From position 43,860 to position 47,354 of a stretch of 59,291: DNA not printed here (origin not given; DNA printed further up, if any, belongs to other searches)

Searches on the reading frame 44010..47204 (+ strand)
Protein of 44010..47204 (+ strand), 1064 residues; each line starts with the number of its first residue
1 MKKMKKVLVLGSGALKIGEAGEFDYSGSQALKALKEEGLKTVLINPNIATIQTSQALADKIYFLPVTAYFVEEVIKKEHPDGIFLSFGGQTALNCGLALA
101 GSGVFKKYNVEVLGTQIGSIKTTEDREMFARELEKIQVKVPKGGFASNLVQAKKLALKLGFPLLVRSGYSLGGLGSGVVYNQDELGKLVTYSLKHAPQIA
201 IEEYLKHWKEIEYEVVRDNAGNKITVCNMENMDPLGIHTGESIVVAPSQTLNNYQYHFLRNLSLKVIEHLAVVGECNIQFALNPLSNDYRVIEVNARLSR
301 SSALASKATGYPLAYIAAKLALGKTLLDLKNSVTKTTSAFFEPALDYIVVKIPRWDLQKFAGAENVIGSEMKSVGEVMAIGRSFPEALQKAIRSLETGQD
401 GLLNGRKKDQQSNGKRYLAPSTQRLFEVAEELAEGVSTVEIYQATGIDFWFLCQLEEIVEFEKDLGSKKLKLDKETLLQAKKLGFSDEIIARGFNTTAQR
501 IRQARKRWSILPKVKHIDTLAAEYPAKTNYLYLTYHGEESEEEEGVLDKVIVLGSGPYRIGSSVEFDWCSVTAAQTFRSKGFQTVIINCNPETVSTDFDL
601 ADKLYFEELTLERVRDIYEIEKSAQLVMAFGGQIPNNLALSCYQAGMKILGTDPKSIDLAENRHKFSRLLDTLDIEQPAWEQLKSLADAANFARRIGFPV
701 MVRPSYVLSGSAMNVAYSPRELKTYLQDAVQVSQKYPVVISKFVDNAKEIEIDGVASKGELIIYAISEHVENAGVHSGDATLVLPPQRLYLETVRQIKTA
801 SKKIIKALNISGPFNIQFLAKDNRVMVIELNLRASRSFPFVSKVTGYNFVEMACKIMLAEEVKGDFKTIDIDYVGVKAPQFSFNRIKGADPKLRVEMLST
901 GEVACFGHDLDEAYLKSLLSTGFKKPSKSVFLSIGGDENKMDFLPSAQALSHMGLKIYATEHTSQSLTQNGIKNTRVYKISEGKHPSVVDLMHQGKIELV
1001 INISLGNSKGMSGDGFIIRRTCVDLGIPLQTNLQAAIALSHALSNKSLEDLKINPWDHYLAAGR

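Call 10: search_protein_families(library=pfam, proteins=[window:44010-47204:+], max_evalue=0.001)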
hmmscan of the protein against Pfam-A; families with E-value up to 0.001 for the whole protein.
window:44010-47204:+ (1064 aa): 7 families
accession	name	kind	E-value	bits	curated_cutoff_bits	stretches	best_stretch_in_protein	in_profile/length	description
PF02786.22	CPSase_L_D2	-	3.6e-105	350.6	19.8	2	125-326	1-208/211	Carbamoyl-phosphate synthase L chain, ATP binding domain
PF25596.1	CPSase_L_D1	-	4e-88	291.6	27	2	4-121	2-117/118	Carbamoyl phosphate synthase preATP-grasp domain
PF02787.25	CPSase_L_D3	-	4.7e-23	81.4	26.6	1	419-492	5-78/80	Carbamoyl-phosphate synthetase large chain, oligomerisation domain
PF02222.28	ATP-grasp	-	8.3e-21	74.9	27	2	669-834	2-163/179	ATP-grasp domain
PF02142.27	MGS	-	2.3e-18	66.5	24.1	1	943-1031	2-94/94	MGS-like domain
PF07478.18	Dala_Dala_lig_C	-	2e-17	63.8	24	2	680-831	20-173/204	D-ala D-ala ligase C-terminus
PF15632.11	ATPgrasp_Ter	-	8.7e-12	45.4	29.1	1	748-862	14-113/131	ATP-grasp in the biosynthetic pathway with Ter operon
